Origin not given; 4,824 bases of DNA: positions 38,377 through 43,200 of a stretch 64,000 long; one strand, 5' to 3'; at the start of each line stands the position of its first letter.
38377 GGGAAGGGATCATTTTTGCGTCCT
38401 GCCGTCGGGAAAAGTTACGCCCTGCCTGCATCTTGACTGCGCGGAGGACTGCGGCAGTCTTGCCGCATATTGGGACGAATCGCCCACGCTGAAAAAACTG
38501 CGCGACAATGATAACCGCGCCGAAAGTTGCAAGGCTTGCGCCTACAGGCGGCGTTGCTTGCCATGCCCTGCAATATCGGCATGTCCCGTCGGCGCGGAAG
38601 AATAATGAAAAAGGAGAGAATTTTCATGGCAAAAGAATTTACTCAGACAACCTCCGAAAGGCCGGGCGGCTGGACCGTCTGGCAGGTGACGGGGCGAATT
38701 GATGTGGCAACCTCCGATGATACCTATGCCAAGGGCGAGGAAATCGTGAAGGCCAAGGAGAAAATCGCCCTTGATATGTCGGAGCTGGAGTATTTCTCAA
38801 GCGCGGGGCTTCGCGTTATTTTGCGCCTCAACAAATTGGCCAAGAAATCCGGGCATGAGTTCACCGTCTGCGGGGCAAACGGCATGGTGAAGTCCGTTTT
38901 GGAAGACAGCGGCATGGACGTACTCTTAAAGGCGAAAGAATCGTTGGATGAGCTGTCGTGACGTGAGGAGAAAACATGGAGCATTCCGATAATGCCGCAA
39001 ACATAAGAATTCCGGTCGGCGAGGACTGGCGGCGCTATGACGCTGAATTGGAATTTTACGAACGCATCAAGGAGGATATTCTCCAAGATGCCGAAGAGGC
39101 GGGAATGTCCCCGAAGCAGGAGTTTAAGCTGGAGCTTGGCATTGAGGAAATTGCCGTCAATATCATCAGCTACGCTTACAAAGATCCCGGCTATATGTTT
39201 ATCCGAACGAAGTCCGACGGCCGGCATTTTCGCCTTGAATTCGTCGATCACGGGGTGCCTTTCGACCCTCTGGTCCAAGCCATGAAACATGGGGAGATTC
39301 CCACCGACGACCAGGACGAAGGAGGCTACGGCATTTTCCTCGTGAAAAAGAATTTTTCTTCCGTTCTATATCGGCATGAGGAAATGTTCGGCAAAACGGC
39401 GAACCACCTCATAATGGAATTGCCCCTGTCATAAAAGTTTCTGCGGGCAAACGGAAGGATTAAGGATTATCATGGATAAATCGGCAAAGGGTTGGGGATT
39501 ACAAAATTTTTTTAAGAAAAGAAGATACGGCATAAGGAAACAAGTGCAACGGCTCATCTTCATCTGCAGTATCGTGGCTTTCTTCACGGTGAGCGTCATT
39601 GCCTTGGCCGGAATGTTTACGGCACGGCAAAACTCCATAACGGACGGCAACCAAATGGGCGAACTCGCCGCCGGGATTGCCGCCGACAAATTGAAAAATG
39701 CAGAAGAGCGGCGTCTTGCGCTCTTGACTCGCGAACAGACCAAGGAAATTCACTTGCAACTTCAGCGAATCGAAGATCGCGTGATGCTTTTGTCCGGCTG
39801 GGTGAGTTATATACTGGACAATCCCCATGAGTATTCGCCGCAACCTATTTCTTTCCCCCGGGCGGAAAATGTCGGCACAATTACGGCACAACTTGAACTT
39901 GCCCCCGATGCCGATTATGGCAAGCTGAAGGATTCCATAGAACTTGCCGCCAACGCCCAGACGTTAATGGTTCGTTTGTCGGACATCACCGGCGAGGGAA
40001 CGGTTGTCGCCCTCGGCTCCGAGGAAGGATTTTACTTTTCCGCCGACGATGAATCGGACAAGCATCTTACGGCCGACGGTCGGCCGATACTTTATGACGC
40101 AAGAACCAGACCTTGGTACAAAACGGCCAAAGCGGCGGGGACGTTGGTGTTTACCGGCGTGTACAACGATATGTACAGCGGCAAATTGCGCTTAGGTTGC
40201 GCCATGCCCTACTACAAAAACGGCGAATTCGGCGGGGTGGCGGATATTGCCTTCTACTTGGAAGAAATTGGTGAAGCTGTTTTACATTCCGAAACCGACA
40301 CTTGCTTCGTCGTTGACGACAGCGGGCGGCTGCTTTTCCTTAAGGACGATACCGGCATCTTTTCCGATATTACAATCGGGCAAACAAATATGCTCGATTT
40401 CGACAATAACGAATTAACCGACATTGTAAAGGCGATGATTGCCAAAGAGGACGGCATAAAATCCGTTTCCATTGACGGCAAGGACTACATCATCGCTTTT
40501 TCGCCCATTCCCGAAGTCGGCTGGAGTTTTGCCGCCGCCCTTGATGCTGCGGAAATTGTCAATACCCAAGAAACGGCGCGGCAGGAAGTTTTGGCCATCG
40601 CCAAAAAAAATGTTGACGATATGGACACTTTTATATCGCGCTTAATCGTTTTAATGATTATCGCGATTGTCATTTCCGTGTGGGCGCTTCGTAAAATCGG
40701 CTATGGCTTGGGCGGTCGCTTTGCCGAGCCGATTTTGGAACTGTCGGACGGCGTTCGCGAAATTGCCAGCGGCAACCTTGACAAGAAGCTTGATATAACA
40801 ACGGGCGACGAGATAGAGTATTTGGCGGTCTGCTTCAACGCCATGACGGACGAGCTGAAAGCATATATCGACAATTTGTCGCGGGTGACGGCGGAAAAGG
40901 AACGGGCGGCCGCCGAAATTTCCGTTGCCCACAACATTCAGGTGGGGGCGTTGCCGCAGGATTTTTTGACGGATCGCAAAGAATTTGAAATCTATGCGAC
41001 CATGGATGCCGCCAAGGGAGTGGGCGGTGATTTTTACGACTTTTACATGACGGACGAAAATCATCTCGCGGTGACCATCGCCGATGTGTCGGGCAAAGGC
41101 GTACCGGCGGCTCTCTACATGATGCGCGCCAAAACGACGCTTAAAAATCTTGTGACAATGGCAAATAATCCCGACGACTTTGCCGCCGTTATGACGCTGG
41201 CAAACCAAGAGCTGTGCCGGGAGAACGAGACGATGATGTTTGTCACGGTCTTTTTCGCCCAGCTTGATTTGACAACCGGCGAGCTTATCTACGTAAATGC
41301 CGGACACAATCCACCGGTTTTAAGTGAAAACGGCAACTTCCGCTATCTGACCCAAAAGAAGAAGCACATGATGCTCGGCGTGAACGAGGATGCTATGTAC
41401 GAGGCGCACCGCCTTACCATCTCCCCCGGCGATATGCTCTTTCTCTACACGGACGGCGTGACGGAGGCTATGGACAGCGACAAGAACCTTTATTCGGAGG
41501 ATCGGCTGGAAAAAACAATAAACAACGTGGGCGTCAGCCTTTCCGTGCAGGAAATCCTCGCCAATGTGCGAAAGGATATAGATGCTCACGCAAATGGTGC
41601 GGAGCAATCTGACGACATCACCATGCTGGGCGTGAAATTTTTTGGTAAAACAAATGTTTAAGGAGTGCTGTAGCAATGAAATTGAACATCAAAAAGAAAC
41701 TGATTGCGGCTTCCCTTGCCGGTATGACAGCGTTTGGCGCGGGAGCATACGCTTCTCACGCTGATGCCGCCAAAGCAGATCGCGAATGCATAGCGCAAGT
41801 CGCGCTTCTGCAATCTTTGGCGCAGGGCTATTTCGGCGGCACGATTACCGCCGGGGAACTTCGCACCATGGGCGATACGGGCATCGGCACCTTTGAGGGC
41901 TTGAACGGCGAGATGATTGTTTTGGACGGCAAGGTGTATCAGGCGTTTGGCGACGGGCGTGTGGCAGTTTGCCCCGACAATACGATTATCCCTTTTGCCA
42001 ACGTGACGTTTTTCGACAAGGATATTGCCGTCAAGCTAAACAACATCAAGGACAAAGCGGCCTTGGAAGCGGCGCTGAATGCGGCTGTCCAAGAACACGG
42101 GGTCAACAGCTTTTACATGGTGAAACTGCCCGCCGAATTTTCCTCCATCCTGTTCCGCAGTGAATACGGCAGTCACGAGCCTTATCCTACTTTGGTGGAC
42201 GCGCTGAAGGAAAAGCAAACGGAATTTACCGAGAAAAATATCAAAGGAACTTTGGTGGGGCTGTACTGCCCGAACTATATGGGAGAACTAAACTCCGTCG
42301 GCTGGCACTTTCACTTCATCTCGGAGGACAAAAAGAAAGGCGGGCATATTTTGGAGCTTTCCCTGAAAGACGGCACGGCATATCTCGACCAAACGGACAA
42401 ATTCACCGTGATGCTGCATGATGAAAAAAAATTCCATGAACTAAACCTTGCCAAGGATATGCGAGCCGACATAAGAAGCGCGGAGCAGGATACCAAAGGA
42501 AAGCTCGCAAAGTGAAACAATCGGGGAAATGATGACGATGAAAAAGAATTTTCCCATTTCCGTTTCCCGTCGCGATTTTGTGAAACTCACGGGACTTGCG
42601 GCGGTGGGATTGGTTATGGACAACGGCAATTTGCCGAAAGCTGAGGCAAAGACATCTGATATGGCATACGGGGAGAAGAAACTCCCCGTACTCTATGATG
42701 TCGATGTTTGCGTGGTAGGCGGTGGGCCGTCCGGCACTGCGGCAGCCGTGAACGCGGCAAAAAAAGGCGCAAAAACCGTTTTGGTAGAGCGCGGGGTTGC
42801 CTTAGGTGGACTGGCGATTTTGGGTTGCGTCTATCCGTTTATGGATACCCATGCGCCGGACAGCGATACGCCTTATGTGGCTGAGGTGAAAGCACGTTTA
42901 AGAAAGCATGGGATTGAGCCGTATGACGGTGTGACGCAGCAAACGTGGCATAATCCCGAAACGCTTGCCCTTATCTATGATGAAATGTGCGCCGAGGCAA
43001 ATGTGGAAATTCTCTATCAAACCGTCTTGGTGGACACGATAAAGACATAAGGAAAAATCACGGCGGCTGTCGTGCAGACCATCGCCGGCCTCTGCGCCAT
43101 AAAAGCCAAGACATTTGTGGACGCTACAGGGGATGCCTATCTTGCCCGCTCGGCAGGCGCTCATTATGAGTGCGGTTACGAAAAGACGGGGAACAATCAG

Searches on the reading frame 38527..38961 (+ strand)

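Call 79: search_protein_families(library=ncbifam, proteins=[window:38527-38961:+], max_evalue=0.0001)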
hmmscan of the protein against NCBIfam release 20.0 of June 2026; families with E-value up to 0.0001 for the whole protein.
window:38527-38961:+ (144 aa): 4 families
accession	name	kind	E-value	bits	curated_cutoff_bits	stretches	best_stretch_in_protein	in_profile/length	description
TIGR00377.1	ant_ant_sig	superfamily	1.6e-15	56.9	53.45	1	44-142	8-108/108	anti-sigma factor antagonist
TIGR02886.1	spore_II_AA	equivalog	7.6e-10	38.7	114.75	1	51-142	11-104/106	anti-sigma F factor antagonist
NF033618.0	mlaB_1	equivalog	5e-05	23.6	90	1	54-124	14-82/94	lipid asymmetry maintenance protein MlaB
NF002134.0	PRK00971.1-4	equivalog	9e-05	21.4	557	1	41-132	321-412/429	glutaminase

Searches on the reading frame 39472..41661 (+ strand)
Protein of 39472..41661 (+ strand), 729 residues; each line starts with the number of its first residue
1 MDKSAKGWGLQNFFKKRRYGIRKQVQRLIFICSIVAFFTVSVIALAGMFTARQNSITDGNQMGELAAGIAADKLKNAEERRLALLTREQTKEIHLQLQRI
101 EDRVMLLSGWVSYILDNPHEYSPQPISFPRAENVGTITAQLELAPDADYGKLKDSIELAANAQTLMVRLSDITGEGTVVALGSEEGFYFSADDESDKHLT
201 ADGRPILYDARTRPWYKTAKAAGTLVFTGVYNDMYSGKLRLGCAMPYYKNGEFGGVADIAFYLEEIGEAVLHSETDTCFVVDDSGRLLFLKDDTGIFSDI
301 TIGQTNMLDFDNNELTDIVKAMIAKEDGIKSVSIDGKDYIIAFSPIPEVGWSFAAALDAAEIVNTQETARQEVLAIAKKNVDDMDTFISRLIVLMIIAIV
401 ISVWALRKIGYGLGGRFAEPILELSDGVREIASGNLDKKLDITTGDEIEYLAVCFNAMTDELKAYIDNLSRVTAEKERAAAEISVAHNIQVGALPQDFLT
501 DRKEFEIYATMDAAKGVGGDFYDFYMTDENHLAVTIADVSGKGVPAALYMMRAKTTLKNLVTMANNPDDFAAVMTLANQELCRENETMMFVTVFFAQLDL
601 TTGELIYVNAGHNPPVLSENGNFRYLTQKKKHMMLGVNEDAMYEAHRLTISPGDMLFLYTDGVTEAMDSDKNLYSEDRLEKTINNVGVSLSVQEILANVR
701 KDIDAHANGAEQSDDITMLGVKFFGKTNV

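Call 79: search_protein_families(library=ncbifam, proteins=[window:39472-41661:+], max_evalue=0.0001)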
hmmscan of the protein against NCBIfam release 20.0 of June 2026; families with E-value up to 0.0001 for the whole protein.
window:39472-41661:+ (729 aa): 12 families
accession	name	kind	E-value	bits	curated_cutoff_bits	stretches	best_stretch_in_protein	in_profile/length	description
NF038263.1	prot_phos_SiaA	equivalog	5.3e-25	88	700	1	310-723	246-657/658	biofilm regulation protein phosphatase SiaA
NF045911.1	TCSHisKinNblS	equivalog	2.5e-13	49.3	1000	1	386-484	173-273/621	two-component system sensor histidine kinase NblS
NF045505.1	RR_RssB_Pseudo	equivalog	3.2e-13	49.5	700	1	488-719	161-387/394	two-component system response regulator RssB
TIGR02865.1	spore_II_E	equivalog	6.7e-09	34.4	490.8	1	515-722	564-762/764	stage II sporulation protein E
NF058645.1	MCPCtpMPsAe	equivalog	1.4e-07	30.7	900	1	381-483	193-297/558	methyl-accepting chemotaxis protein CtpM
NF033092.0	HK_WalK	equivalog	3.8e-07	29.1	725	1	378-467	162-251/594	cell wall metabolism sensor histidine kinase WalK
NF052458.1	PhdiestGepA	equivalog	9.1e-07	27.4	1200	0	208-298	163-257/840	phosphodiesterase GepA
NF011615.0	PRK15041.1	equivalog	6.2e-06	25.2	947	1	387-488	194-289/554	methyl-accepting chemotaxis protein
NF047496.1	HK_LIC11548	equivalog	6.5e-06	25.2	750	1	360-490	250-372/589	LIC_11548 family sensor histidine kinase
NF040691.1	MtrAB_MtrB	equivalog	7.1e-06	25.3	450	1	394-479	189-274/507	MtrAB system histidine kinase MtrB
TIGR01386.1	cztS_silS_copS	subfamily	7.2e-05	21.9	292.55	0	372-471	143-243/457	heavy metal sensor histidine kinase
NF012226.0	AdeS_HK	equivalog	9e-05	21.8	500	0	382-468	50-137/353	two-component sensor histidine kinase AdeS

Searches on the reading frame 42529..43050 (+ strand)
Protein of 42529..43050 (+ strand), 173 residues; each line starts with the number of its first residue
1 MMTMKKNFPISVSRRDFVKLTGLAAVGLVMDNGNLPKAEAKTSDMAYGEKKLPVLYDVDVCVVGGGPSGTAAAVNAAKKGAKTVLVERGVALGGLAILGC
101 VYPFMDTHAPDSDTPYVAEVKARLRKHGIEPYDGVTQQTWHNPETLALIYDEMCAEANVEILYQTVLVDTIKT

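Call 79: search_protein_families(library=ncbifam, proteins=[window:42529-43050:+], max_evalue=0.0001)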
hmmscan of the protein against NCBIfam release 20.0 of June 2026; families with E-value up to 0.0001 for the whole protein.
window:42529-43050:+ (173 aa): 41 families (the best 25 are shown)
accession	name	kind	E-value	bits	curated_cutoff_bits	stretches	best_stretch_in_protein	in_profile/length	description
TIGR00292.1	TIGR00292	equivalog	6.4e-09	35.4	148.3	1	55-100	19-64/254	sulfide-dependent adenosine diphosphate thiazole synthase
TIGR01350.1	lipoamide_DH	equivalog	1.4e-08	33.9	408.8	1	58-101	2-45/461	dihydrolipoyl dehydrogenase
TIGR03997.1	mycofact_OYE_2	equivalog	4.6e-08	31.9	793.15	1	59-106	381-428/645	mycofactocin system FadH/OYE family oxidoreductase 2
NF003585.0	PRK05249.1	equivalog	7.7e-08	31.4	465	1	56-97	5-46/464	Si-specific NAD(P)(+) transhydrogenase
TIGR02032.1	GG-red-SF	subfamily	1.5e-07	31.4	158.8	1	59-92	2-35/297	geranylgeranyl reductase family protein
NF053717.1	VnlPnlRedVprA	equivalog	4.5e-07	29.1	600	1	58-94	7-43/481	vinyl phenol reductase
TIGR01372.1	soxA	subfamily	5.1e-07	27.9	1164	1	57-94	168-205/996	sarcosine oxidase subunit alpha family protein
TIGR03140.1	AhpF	equivalog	5.3e-07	28.5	502.9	1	49-88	204-243/515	alkyl hydroperoxide reductase subunit F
NF005510.0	PRK07121.1-3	subfamily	5.8e-07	28.6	481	1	57-98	22-63/492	FAD-binding protein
NF004789.0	PRK06134.1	subfamily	8.3e-07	27.9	747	1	56-96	11-51/581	FAD-dependent oxidoreductase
NF005508.0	PRK07121.1-1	equivalog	1.5e-06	27.1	537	1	57-98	20-61/497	FAD-binding protein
NF003725.0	PRK05329.2-4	equivalog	3.8e-06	26.1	345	1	56-138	7-89/429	glycerol-3-phosphate dehydrogenase subunit GlpB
NF010311.1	PRK13748.1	subfamily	3.8e-06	26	600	1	53-101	93-141/560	mercury(II) reductase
NF041160.1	DGGPL_Thplmales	equivalog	6.5e-06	25.3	780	1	58-93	4-39/396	digeranylgeranylglycerophospholipid reductase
NF053677.1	Desat2ChcC2Cyan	equivalog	8.7e-06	24.3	900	1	58-148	1-94/558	4-oxocyclohex-2-ene-1-carboxylate 5-dehydrogenase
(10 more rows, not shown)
